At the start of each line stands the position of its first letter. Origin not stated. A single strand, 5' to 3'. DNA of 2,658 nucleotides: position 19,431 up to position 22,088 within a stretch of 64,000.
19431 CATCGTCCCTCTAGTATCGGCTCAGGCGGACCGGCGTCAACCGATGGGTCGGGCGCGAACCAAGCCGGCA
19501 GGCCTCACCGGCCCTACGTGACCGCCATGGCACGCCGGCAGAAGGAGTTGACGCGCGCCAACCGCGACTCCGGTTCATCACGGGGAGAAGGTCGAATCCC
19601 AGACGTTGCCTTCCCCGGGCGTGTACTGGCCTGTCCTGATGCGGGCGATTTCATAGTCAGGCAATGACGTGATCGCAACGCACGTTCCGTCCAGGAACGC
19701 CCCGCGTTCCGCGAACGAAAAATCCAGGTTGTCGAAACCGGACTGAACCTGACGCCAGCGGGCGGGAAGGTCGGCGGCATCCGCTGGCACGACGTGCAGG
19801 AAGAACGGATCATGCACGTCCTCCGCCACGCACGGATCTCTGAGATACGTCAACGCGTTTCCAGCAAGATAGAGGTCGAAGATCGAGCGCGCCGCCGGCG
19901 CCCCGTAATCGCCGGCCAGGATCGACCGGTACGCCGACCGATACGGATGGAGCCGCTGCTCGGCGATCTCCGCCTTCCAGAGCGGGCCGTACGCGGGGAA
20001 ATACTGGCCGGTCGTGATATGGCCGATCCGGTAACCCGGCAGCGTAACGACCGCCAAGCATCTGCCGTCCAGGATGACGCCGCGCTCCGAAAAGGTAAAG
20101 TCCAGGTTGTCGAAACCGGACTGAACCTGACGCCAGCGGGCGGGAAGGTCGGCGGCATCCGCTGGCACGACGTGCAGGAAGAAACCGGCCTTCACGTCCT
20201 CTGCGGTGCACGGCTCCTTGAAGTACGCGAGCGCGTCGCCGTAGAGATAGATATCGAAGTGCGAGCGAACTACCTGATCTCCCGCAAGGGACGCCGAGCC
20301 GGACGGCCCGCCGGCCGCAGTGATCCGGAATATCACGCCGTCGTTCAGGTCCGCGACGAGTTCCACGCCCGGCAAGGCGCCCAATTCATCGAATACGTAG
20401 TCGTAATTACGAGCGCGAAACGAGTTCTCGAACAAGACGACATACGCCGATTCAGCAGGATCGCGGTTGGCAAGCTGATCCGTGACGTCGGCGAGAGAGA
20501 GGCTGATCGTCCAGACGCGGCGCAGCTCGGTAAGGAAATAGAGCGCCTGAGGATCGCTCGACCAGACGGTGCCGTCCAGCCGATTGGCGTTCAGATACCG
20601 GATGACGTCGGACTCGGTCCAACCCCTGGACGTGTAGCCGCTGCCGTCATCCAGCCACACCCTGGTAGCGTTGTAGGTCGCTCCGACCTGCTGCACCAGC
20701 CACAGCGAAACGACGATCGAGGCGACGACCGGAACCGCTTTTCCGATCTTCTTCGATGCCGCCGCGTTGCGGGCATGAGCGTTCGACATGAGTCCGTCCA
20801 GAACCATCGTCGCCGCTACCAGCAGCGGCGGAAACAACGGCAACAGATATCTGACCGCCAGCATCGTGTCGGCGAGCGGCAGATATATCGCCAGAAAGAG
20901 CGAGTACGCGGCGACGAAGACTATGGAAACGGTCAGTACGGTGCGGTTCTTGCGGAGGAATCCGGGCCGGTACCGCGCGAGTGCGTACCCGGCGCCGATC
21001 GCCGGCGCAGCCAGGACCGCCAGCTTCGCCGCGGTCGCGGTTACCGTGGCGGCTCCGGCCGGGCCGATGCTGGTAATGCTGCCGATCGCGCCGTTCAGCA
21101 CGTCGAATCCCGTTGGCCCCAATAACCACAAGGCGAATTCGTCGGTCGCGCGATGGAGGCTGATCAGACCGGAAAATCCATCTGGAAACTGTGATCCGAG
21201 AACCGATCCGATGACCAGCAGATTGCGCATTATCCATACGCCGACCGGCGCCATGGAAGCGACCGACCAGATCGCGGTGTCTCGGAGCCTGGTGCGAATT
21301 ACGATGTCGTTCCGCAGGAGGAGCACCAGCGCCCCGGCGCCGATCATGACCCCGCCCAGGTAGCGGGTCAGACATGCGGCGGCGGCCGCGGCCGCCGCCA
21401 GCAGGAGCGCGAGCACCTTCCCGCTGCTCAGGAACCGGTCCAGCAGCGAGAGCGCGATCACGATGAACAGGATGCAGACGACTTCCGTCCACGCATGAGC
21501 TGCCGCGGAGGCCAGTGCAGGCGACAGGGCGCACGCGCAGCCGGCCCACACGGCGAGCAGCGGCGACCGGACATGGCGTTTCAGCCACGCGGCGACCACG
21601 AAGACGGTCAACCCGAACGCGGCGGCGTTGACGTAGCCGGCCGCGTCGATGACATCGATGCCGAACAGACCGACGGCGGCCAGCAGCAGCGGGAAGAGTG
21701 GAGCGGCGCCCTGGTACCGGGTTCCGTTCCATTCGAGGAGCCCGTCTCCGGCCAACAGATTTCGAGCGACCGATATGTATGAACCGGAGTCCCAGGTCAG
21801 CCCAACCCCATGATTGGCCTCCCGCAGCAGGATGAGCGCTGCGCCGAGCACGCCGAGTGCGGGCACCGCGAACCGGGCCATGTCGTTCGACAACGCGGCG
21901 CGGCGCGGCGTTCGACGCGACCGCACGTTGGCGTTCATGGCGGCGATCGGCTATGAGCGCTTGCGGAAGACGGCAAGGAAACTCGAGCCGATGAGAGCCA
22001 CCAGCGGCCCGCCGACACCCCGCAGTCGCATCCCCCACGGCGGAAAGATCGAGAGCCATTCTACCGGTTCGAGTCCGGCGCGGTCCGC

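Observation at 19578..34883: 15-kb envelope glycan-modification supercluster with Arn-pathway-like logic but a non-canonical parts list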

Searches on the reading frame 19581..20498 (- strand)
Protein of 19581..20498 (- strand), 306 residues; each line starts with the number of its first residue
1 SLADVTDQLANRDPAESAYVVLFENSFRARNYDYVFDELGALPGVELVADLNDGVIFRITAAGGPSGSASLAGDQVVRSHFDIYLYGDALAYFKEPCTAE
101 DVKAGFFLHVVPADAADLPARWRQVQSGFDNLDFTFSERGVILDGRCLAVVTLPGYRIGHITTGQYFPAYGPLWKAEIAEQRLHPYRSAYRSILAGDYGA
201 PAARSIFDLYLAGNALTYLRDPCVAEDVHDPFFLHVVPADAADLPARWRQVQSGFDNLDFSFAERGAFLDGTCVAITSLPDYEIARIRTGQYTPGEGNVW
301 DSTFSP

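Call 7: search_protein_families(library=pfam, proteins=[window:19581-20498:-], max_evalue=10)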
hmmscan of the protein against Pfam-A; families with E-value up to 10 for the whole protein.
window:19581-20498:- (306 aa): 1 family
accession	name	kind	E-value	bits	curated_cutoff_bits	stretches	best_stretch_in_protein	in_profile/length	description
PF22394.2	AfAlkA-like_TBP-like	-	0.12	12.5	26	0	138-156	36-54/84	AfAlkA-like, TATA-box binding protein-like domain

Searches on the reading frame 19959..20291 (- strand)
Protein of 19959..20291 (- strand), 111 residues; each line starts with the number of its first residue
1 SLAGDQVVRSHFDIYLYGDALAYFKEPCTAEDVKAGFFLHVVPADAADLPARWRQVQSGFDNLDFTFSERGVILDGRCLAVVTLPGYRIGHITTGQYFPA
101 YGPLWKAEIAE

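Call 57: search_solved_structures(query=A6, max_evalue=10)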
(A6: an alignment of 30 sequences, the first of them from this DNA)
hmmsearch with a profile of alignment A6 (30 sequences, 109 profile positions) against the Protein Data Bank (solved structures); distinct sequences matched with E-value up to 10: 1.
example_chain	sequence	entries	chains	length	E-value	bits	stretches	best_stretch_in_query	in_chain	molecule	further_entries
1dvp_A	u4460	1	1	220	0.79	12.9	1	33-89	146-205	HEPATOCYTE GROWTH FACTOR-REGULATED TYROSINE KINASE SUBSTRATE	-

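Call 58: search_protein_families(library=pfam, alignment_id=A6, max_evalue=1)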
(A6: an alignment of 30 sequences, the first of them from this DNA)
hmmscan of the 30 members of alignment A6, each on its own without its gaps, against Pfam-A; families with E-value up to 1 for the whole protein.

A. member 1, seq(111 aa): 0 families

B. families by the number of members that match (of 30 scanned): 4 families
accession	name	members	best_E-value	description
PF11420.13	Subtilosin_A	2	0.066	Bacteriocin subtilosin A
PF22394.2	AfAlkA-like_TBP-like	1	0.13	AfAlkA-like, TATA-box binding protein-like domain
PF10262.15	Rdx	1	0.18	Rdx family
PF20899.2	PMT_C2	1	0.24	Pasteurella multocida toxin, C2 domain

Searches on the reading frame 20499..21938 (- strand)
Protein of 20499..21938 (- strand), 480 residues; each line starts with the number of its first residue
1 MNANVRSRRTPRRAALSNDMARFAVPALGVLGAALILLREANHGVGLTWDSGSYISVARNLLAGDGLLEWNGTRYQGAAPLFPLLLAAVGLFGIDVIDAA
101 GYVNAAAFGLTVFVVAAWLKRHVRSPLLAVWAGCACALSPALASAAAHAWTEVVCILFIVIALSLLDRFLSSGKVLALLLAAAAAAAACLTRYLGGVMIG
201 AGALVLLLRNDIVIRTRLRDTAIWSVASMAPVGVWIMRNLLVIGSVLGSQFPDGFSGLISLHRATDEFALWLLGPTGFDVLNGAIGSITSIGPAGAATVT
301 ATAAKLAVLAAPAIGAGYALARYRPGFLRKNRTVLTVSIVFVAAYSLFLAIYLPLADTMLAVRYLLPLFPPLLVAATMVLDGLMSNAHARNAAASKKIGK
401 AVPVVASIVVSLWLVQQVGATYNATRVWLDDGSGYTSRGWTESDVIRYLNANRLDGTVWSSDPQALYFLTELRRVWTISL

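Call 7: search_protein_families(library=pfam, proteins=[window:20499-21938:-], max_evalue=10)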
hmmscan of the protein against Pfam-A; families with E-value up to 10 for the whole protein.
window:20499-21938:- (480 aa): 1 family
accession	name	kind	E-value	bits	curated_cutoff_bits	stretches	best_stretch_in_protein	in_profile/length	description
PF13231.12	PMT_2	-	0.00015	22.4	26.1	1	80-233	4-158/160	Dolichyl-phosphate-mannose-protein mannosyltransferase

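Call 20: find_homologous_proteins(query=window:20499-21938:-)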
Query window:20499-21938:- (480 aa): 145 proteins with E <= 0.001 among 8000 candidates; the best 120 are listed.
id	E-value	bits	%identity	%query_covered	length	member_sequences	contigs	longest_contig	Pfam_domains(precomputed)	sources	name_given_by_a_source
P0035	0.0e+0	1017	100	100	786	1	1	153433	-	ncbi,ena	-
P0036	5.2e-200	684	69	100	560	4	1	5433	-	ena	-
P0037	7.0e-196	670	71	98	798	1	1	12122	-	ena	-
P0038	1.3e-195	669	69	100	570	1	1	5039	-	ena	-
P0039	1.7e-195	669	70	97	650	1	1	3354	-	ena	-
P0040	1.2e-193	663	69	97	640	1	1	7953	-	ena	-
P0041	8.0e-193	660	68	98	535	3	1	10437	-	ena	-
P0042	4.3e-191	654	70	92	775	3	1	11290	-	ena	-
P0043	6.8e-187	640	67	91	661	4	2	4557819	-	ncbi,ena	-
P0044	1.1e-185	636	68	97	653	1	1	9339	-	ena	-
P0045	2.8e-185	635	67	99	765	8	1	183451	-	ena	-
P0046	2.2e-183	629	67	98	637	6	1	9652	-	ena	-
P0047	1.6e-182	626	67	98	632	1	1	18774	-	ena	-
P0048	5.4e-181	621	65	99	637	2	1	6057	-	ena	-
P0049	9.2e-179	613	67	97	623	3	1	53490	-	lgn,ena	-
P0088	3.2e-90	322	39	92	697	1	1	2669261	PF13231.13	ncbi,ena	-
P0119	1.1e-36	145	32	90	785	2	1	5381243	-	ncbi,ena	-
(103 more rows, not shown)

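Call 65: find_encoding_contigs(protein=P0119, flank=10000, max_places=2)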
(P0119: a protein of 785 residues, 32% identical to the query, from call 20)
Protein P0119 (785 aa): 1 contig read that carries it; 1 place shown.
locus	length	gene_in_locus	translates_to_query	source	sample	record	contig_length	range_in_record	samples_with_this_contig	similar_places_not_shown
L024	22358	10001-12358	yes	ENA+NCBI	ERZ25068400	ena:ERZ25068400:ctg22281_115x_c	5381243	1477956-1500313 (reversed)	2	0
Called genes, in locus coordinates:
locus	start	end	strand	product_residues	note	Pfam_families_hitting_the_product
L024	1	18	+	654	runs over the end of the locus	-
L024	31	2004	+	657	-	-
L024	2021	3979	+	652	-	-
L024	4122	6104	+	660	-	-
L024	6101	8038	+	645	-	-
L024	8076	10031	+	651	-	-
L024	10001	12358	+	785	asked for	-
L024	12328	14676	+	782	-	-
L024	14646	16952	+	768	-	-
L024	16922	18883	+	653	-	-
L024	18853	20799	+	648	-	-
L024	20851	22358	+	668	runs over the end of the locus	-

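Call 66: find_encoding_contigs(protein=P0088, flank=10000, max_places=2)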
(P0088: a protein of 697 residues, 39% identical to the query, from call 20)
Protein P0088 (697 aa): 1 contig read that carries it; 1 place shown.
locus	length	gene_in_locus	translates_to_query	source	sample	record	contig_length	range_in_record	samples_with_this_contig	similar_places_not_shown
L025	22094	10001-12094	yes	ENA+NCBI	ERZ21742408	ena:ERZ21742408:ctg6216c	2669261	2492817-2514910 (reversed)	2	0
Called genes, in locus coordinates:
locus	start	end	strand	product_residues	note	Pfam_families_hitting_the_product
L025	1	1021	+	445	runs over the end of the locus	PF05697:Trigger_N, PF05698:Trigger_C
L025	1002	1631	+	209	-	PF00574:CLP_protease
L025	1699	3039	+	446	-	PF06689:zf-C4_ClpX, PF01078:Mg_chelatase (faint), PF00004:AAA, PF07724:AAA_2, PF07728:AAA_5 (faint), PF10431:ClpB_D2-small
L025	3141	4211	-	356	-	PF01694:Rhomboid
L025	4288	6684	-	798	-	PF13567:DUF4131, PF03772:Competence, PF00753:Lactamase_B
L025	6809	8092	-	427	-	PF00067:p450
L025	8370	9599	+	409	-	PF00535:Glycos_transf_2, PF26629:GT2_TM_C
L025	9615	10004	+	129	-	PF00892:EamA (weak)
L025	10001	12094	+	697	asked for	PF13231:PMT_2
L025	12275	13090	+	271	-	PF00106:adh_short, PF01370:Epimerase (weak), PF08659:KR, PF13561:adh_short_C2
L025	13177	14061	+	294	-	PF12146:Hydrolase_4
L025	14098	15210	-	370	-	PF21088:MS_channel_1st, PF00924:MS_channel_2nd, PF21082:MS_channel_3rd (weak)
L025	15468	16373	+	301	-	PF01680:SOR_SNZ, PF01207:Dus (faint), PF05690:ThiG (weak)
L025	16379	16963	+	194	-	PF01174:SNO, PF07685:GATase_3 (weak)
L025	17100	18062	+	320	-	-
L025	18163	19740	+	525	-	PF13481:AAA_25 (faint), PF19568:Spore_III_AA, PF13604:AAA_30 (weak), PF00004:AAA (weak), PF03266:NTPase_1 (faint), PF25516:PTPase, PF01424:R3H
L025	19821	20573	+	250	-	PF02223:Thymidylate_kin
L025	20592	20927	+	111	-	-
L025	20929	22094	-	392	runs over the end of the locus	PF07690:MFS_1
